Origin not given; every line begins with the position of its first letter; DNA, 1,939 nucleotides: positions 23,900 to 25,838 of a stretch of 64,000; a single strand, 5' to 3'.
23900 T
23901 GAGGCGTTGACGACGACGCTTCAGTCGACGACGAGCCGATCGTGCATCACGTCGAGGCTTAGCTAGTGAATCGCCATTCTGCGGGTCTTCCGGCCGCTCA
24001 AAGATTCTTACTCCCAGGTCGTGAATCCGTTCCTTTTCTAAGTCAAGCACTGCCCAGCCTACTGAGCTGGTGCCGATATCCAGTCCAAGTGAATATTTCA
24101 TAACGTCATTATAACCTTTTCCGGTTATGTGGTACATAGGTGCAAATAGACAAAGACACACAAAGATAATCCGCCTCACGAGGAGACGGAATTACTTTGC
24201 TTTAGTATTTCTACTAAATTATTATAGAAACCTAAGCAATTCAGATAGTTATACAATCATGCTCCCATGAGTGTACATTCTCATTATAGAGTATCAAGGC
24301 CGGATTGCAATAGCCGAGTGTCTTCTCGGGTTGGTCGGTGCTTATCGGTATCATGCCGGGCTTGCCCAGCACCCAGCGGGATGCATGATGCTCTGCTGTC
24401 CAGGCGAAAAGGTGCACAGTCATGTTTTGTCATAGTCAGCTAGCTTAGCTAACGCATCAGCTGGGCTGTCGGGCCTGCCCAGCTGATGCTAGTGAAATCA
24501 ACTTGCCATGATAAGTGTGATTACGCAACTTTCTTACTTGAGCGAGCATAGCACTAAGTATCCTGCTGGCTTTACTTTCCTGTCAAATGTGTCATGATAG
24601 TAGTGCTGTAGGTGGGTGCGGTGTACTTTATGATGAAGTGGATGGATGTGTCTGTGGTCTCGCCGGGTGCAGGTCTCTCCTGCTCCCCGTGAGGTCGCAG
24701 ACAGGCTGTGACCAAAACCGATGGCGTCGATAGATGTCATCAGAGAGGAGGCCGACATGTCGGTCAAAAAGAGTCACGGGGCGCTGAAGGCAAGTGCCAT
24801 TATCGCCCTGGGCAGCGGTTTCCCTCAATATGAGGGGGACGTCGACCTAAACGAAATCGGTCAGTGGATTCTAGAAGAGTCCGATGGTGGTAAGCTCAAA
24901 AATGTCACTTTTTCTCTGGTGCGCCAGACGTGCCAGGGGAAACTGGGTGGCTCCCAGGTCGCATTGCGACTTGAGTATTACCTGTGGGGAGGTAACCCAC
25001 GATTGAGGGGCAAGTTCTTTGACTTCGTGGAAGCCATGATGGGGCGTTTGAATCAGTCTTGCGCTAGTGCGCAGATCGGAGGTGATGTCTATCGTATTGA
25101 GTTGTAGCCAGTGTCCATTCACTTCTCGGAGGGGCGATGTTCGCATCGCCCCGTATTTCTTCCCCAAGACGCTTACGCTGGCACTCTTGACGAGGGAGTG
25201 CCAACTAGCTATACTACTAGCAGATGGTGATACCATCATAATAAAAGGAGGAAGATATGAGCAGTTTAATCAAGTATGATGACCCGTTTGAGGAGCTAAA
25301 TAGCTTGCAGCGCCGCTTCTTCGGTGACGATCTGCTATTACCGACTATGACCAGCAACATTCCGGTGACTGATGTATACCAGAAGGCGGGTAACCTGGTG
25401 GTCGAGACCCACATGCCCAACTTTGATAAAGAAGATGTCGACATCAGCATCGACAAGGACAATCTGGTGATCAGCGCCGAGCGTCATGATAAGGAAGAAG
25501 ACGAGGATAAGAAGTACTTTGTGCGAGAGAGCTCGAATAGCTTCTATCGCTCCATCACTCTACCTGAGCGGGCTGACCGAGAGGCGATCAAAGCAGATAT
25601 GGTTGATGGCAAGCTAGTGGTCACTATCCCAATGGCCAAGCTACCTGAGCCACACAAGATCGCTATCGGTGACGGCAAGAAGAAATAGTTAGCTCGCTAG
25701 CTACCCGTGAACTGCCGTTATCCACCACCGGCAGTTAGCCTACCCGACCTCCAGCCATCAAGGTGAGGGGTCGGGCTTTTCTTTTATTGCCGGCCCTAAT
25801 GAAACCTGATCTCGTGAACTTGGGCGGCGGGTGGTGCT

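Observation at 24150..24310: tracrRNA upstream of cas9, with every 3'-half mismatch to the repeat a G:U wobble in one orientation only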

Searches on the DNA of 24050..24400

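Call 18: search_rna_families(source=window, start=24050, end=24400, threshold=evalue, max_evalue=10)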
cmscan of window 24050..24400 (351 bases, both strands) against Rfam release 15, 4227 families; matches with E-value up to 10: 6.
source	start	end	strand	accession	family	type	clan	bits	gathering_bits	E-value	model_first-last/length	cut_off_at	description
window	24215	24285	+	RF01567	DdR17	Gene; snRNA; snoRNA; CD-box;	-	20.4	80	7.2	1-70/70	no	D. discoideum snoRNA DdR17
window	24153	24235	-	RF02732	JA04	Gene; sRNA;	-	20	81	1.7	1-81/81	no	Aggregatibacter sRNA JA04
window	24162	24256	-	RF04342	Plastid-psbA-1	Cis-reg;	CL00153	18.1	54.3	6.4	1-114/114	no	Plastid-psbA-1 3UTR RNA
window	24205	24231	+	RF03904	MIR7991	Gene; miRNA;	-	16.9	58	0.83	10-36/47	no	MIR7991 microRNA precursor family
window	24164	24262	-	RF01241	SNORA81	Gene; snRNA; snoRNA; HACA-box;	-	13.6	45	3.8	1-179/179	no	Small nucleolar RNA SNORA81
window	24055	24067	+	RF01152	sR1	Gene; snRNA; snoRNA; CD-box;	-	8.7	45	8.4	45-57/57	no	Small nucleolar RNA sR1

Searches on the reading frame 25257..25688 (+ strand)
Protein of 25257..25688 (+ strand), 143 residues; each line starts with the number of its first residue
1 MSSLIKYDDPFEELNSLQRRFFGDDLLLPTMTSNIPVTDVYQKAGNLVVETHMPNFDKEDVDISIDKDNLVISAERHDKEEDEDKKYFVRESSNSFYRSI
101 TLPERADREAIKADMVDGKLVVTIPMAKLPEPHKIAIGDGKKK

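Call 37: search_protein_families(library=pfam, proteins=[window:25257-25688:+], max_evalue=0.001)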
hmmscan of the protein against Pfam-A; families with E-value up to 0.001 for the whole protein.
window:25257-25688:+ (143 aa): 2 families
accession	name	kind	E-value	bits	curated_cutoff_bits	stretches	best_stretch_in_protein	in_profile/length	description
PF00011.27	HSP20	-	4e-20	72.2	20.8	1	42-137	4-101/102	Hsp20/alpha crystallin family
PF17886.7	ArsA_HSP20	-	4.5e-09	36.2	22.5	1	45-123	2-62/63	HSP20-like domain found in ArsA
